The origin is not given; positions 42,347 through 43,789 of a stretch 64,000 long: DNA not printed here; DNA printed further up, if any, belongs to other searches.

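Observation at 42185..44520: GC-rich island (~55% GC) between rpoB and ftsK carrying a 380-aa hypothetical protein and a Cys-rich lipoprotein, bounded by the hairpin repeat elements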

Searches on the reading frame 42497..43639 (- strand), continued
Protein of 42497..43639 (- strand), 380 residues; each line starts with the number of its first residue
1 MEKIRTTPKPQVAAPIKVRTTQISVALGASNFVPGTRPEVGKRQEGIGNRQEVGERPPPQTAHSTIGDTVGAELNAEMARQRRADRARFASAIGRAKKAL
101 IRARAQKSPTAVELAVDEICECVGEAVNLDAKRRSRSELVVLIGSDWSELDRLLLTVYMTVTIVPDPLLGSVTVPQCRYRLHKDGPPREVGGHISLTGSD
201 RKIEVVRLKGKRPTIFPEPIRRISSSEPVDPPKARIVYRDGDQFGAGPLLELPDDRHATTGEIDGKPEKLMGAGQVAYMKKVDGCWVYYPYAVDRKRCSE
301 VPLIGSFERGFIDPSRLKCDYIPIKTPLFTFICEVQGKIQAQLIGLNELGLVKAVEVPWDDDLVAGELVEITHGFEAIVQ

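Call 51: fold_search(model_id=the predicted structure, library=pdb)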
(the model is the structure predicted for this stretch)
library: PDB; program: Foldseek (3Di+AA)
matches with E <= 10: 391; with E <= 0.001: 0
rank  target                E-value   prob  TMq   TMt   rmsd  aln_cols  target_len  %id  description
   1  5y31_B                1.1e-01  0.33  0.10  0.08  19.1       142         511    8  Crystal structure of human LGI1-ADAM22 complex (released 2018-05-02)
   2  5y2z_B                1.5e-01  0.28  0.10  0.12  19.2       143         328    8  Crystal structure of human LGI1 EPTP-ADAM22 complex (released 2018-05-02)
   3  5y2z_H                1.7e-01  0.28  0.09  0.10  17.8       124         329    9  Crystal structure of human LGI1 EPTP-ADAM22 complex (released 2018-05-02)
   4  1g83_A                2.1e-01  0.16  0.10  0.19  15.1       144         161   11  CRYSTAL STRUCTURE OF FYN SH3-SH2 (released 2001-05-30)
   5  9vgw_B                3.5e-01  0.11  0.08  0.12  15.8       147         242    8  Crystal structure of human PCNA in complex with REV1 PIP-box (released 2025-09-10)
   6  9kzc_B                4.8e-01  0.16  0.10  0.12  19.0       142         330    8  Cryo-EM structure of the LGI1 LRR-LGI1 EPTP-ADAM22 ECD complex (released 2025-06-25)
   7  5mui_A                5.4e-01  0.13  0.09  0.10  17.4       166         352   10  Glycoside hydrolase BT_0996 (released 2017-03-22)
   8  2gu3                  5.7e-01  0.30  0.09  0.24  17.8       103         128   14  YpmB protein from Bacillus subtilis (released 2006-05-30)
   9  8hq2_D                5.7e-01  0.16  0.11  0.08  18.4       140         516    9  Crystal structure of human ADAM22 in complex with human LGI1 mutant (released 2023-12-13)
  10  1y57                  5.7e-01  0.11  0.10  0.09  14.5       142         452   10  Structure of unphosphorylated c-Src in complex with an inhibitor (released 2005-06-21)
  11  9exf_C                5.7e-01  0.10  0.08  0.08  15.3       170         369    9  Crystal structure of Yeast Clathrin Heavy Chain N-terminal domain bound to YAP1801 peptide (LIDM) (released 2024-11-13)
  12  2yb5_F                5.7e-01  0.09  0.11  0.17  22.0       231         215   11  Structure of the fusidic acid resistance protein FusC (released 2012-01-25)
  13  9a5z_A                6.1e-01  0.23  0.09  0.20  17.5       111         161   14  Integrative model of YPMB-MREC by crosslinking MS and deep learning (released 2024-09-18)
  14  7yt9_B                6.4e-01  0.07  0.06  0.08  17.4       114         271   12  crystal structure of AGD1-4 of Arabidopsis AGDP3 (released 2022-10-12)
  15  7yny_H                7.6e-01  0.06  0.09  0.10  12.0       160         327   11  Crystal structure of baculovirus LEF-3 from Helicoverpa armigera nucleopolyhedrovirus (released 2023-01-25)
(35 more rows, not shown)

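Call 53: fold_search(model_id=the predicted structure, library=viral)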
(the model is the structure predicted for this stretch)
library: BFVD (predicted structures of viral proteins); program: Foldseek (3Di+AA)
matches with E <= 10: 669; with E <= 0.001: 0
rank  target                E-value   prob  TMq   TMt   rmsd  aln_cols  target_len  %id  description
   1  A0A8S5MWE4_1          4.0e-03  0.51  0.13  0.07  41.5       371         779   16  Tail protein [Siphoviridae sp. ctsBB38]
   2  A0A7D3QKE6            3.9e-02  0.12  0.11  0.10  31.7       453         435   11  (no name in the UniProt tables at hand)
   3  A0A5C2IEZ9            6.8e-02  0.33  0.10  0.12  16.8       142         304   15  (no name in the UniProt tables at hand)
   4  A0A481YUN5            1.1e-01  0.41  0.08  0.24  15.6       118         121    7  Uncharacterized protein [Marseillevirus LCMAC102]
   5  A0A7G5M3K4            1.3e-01  0.80  0.17  0.31  20.9       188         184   16  (no name in the UniProt tables at hand)
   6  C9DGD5                1.3e-01  0.08  0.09  0.10  28.9       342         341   14  Uncharacterized protein [Delftia phage PhiW-14]
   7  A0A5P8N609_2          1.3e-01  0.07  0.11  0.06  23.7       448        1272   10  (no name in the UniProt tables at hand)
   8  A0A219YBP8            1.5e-01  0.12  0.08  0.11  14.5       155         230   14  Sliding clamp [Aeromonas phage 65.2]
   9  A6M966                1.8e-01  0.10  0.07  0.05  16.6       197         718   11  (no name in the UniProt tables at hand)
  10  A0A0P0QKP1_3          1.8e-01  0.06  0.11  0.04  29.5       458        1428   13  (no name in the UniProt tables at hand)
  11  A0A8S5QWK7            2.0e-01  0.12  0.07  0.07  26.1       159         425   10  Uncharacterized protein [Siphoviridae sp. ctcuE16]
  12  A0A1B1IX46            2.1e-01  0.13  0.09  0.04  21.6       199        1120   10  (no name in the UniProt tables at hand)
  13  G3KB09                2.2e-01  0.07  0.08  0.11  18.9       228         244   15  (no name in the UniProt tables at hand)
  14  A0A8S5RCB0            2.3e-01  0.16  0.08  0.13  15.1       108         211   14  AP2 domain-containing protein [virus sp. ctmTa7]
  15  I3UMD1                2.3e-01  0.09  0.09  0.06  22.5       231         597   13  Uncharacterized protein [Colwellia phage 9A]
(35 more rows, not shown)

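Call 54: search_solved_structures(query=A4, max_evalue=1)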
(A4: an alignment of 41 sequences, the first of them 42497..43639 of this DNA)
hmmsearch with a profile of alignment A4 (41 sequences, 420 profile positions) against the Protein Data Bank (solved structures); distinct sequences matched with E-value up to 1: 1.
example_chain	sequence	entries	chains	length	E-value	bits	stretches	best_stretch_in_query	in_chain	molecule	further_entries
6zu5_SU0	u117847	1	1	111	0.27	13.4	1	178-242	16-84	uS10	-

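Call 55: list_cluster_members(proteins=[P0007, P0008, P0009, P0010, P0011, P0012, P0014, P0015, P0016, P0028])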
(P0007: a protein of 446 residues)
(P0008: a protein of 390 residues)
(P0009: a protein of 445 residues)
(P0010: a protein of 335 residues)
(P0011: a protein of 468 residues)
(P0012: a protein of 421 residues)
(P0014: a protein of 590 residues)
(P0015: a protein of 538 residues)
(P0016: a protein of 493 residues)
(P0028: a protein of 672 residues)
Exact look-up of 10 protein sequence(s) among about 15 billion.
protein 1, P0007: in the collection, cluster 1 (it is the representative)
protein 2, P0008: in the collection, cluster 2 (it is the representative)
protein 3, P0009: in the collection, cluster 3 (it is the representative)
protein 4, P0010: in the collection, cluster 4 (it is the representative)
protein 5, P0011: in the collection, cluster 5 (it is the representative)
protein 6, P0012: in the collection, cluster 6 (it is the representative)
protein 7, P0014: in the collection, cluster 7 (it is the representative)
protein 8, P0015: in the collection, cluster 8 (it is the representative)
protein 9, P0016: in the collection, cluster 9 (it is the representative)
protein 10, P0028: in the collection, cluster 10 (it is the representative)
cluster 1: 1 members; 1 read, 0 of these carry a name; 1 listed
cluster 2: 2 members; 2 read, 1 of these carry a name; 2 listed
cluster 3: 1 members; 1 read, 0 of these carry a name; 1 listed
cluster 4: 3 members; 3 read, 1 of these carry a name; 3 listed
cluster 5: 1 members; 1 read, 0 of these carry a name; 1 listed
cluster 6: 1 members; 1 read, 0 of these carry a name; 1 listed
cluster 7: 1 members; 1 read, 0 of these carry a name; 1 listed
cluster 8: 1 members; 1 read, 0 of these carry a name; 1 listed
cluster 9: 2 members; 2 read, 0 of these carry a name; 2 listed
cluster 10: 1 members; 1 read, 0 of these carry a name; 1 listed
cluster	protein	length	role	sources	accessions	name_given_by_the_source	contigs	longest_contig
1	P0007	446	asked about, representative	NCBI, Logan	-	-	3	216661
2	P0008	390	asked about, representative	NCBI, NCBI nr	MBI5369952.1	hypothetical protein HZA85_02055 [Candidatus Uhrbacteria bacterium] | hypothetical protein [Candidatus Uhrbacteria bacterium]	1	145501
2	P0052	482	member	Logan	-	-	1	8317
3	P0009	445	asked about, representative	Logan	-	-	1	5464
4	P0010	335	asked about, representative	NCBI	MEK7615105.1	MAG: hypothetical protein AAB431_01830, partial [Patescibacteria group bacterium]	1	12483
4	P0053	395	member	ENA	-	-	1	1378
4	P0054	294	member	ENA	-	-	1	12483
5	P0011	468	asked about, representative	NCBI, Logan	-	-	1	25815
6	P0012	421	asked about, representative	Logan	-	-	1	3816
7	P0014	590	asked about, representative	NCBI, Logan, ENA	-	-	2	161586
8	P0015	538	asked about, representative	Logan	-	-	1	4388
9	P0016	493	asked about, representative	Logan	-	-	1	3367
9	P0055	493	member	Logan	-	-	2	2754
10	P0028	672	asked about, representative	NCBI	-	-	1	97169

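Call 56: search_protein_families(library=pfam, alignment_id=A4, max_evalue=0.01)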
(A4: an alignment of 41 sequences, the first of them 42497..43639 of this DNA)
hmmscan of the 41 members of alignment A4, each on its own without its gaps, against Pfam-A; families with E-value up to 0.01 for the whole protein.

A. member 1, window:42497-43639:- (380 aa): 0 families

B. families by the number of members that match (of 41 scanned): 1 family
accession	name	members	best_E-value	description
PF18299.6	R2K_2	1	0.0048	ATP-grasp domain, R2K clade family 2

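Call 68: find_encoding_contigs(protein=P0011, flank=8000, max_places=1)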
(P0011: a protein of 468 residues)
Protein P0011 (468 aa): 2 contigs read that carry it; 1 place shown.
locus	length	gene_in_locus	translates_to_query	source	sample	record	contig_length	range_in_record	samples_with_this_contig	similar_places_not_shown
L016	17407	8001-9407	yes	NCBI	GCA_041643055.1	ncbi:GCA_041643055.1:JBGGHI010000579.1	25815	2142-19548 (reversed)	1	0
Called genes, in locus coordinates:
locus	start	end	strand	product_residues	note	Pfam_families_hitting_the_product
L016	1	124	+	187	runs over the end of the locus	PF08207:EFP_N, PF01132:EFP, PF09285:Elong-fact-P_C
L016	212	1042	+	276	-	-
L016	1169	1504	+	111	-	PF05973:Gp49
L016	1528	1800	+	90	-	PF12844:HTH_19, PF01381:HTH_3, PF13443:HTH_26 (weak), PF13560:HTH_31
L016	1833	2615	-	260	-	-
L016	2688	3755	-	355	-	PF00154:RecA_N, PF08423:Rad51, PF06745:ATPase (weak), PF27531:MT3502_N (weak), PF02283:CobU (weak), PF21096:RecA_C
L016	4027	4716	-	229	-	PF12844:HTH_19 (faint), PF13413:HTH_25, PF09136:Glucodextran_B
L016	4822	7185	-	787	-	PF13491:FtsK_4TM, PF17854:FtsK_alpha, PF01580:FtsK_SpoIIIE, PF12846:AAA_10 (faint), PF09397:FtsK_gamma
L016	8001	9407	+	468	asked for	-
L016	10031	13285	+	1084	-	PF04563:RNA_pol_Rpb2_1, PF04561:RNA_pol_Rpb2_2, PF04565:RNA_pol_Rpb2_3, PF10385:RNA_pol_Rpb2_45, PF00562:RNA_pol_Rpb2_6, PF04560:RNA_pol_Rpb2_7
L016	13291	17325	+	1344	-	PF04997:RNA_pol_Rpb1_1, PF00623:RNA_pol_Rpb1_2, PF04983:RNA_pol_Rpb1_3, PF05000:RNA_pol_Rpb1_4, PF04998:RNA_pol_Rpb1_5, PF25984:BSH_YknX (faint), PF01333:Apocytochr_F_C (faint)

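Call 69: find_encoding_contigs(protein=P0028, flank=8000, max_places=1)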
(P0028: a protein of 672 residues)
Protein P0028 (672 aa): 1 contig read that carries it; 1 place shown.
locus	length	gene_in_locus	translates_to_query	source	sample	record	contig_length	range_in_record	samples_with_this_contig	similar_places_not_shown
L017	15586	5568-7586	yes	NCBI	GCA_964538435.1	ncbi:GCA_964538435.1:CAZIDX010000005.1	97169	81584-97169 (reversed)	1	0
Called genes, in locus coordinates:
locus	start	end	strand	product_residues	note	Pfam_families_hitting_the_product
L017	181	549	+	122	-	-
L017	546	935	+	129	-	-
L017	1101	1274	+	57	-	-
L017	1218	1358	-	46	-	-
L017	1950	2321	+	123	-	-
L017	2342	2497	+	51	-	-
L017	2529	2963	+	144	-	-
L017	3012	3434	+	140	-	-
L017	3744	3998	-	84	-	-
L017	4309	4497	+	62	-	-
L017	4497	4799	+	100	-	-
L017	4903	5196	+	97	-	-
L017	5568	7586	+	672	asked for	-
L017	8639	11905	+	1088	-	PF04563:RNA_pol_Rpb2_1, PF04561:RNA_pol_Rpb2_2, PF04565:RNA_pol_Rpb2_3, PF10385:RNA_pol_Rpb2_45, PF00562:RNA_pol_Rpb2_6, PF04560:RNA_pol_Rpb2_7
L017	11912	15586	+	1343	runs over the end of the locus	PF04997:RNA_pol_Rpb1_1, PF00623:RNA_pol_Rpb1_2, PF04983:RNA_pol_Rpb1_3, PF05000:RNA_pol_Rpb1_4, PF04998:RNA_pol_Rpb1_5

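Call 73: search_protein_families(library=pfam, proteins=[L009:9089-9283:+, L010:7443-7679:+, L013:7316-7573:+, L009:8654-9001:+, L010:7024-7326:+, L013:5564-7198:+, L017:4497-4799:+, L017:4903-5196:+, L017:3012-3434:+, L017:2529-2963:+], max_evalue=0.01)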
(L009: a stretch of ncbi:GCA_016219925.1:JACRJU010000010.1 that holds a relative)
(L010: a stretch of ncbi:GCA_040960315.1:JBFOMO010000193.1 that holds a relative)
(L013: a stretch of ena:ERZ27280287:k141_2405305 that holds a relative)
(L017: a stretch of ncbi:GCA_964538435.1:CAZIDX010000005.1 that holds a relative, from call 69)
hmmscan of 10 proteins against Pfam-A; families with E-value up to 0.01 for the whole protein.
L009:9089-9283:+ (64 aa): 0 families

L010:7443-7679:+ (78 aa): 0 families

L013:7316-7573:+ (85 aa): 0 families

L009:8654-9001:+ (115 aa): 0 families

L010:7024-7326:+ (100 aa): 0 families

L013:5564-7198:+ (544 aa): 0 families

L017:4497-4799:+ (100 aa): 0 families

L017:4903-5196:+ (97 aa): 0 families

L017:3012-3434:+ (140 aa): 0 families

L017:2529-2963:+ (144 aa): 0 families

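Call 78: search_protein_families(library=ncbifam, proteins=[window:42497-43639:-, P0008, P0007, P0014, P0028, P0011, P0015], max_evalue=0.1)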
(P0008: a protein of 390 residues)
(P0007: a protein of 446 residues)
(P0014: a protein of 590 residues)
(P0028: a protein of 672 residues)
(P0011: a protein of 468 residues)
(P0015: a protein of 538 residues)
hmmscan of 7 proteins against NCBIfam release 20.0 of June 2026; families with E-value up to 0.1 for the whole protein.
window:42497-43639:- (380 aa): 0 families

P0008 (390 aa): 0 families

P0007 (446 aa): 0 families

P0014 (590 aa): 0 families

P0028 (672 aa): 1 family
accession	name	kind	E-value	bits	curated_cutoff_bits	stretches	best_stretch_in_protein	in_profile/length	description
NF004794.0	PRK06142.1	equivalog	0.023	14.3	308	1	222-269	69-116/273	crotonase/enoyl-CoA hydratase family protein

P0011 (468 aa): 0 families

P0015 (538 aa): 0 families

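Call 93: find_related_loci(query=A11, collection=viral_contigs, flank=8000)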
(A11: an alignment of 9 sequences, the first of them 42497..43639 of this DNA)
Query A11 (380 aa) in viral_contigs; peptide patterns used: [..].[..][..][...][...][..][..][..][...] (x = any residue, [..] = any of these).
33 stretches matched a pattern, but none encodes a relative of the query by tblastn (E <= 1e-3).

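Call 94: search_dna_similar(query=window:42497-43639:-, collection=phages, mode=protein, max_evalue=0.01)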
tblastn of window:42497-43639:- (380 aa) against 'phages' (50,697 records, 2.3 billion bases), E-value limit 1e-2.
No match.

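Call 95: search_dna_similar(query=P0008, collection=plasmids, mode=protein, max_evalue=0.01)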
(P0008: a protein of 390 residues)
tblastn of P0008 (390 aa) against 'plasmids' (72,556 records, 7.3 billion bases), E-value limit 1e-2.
No match.

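Call 98: find_encoding_contigs(protein=P0034, flank=6000, max_places=1)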
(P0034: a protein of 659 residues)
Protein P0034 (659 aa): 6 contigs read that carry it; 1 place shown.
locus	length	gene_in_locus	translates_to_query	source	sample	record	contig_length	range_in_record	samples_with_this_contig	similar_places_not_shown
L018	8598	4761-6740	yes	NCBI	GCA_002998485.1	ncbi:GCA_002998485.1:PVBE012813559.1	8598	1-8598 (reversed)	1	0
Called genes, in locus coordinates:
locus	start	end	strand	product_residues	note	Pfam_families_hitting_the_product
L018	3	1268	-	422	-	?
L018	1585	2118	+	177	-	-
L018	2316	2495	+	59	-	-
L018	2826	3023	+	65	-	-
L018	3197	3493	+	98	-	-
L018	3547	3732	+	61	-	-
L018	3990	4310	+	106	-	-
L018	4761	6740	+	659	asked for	-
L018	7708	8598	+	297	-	?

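Call 99: find_encoding_contigs(protein=P0022, flank=6000, max_places=1)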
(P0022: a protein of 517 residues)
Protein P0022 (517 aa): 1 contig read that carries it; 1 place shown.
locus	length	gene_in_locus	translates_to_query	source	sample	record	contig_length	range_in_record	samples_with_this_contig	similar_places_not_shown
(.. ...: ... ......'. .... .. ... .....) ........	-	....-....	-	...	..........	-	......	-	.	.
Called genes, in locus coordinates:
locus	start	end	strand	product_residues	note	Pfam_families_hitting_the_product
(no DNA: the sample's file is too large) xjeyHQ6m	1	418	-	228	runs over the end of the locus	PF12844:HTH_19, PF13413:HTH_25, PF09136:Glucodextran_B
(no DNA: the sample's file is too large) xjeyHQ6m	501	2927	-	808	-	-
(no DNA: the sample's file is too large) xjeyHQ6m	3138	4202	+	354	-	-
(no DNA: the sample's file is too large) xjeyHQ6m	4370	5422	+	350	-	-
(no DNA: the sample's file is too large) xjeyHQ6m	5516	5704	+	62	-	-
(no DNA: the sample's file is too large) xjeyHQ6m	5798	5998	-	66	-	-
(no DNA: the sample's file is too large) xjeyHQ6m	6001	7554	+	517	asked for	-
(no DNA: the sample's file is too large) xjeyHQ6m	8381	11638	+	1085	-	PF04563:RNA_pol_Rpb2_1, PF04561:RNA_pol_Rpb2_2, PF04565:RNA_pol_Rpb2_3, PF10385:RNA_pol_Rpb2_45, PF00562:RNA_pol_Rpb2_6, PF04560:RNA_pol_Rpb2_7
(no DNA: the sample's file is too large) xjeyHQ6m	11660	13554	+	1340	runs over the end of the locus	PF04997:RNA_pol_Rpb1_1, PF00623:RNA_pol_Rpb1_2, PF04983:RNA_pol_Rpb1_3, PF05000:RNA_pol_Rpb1_4, PF04998:RNA_pol_Rpb1_5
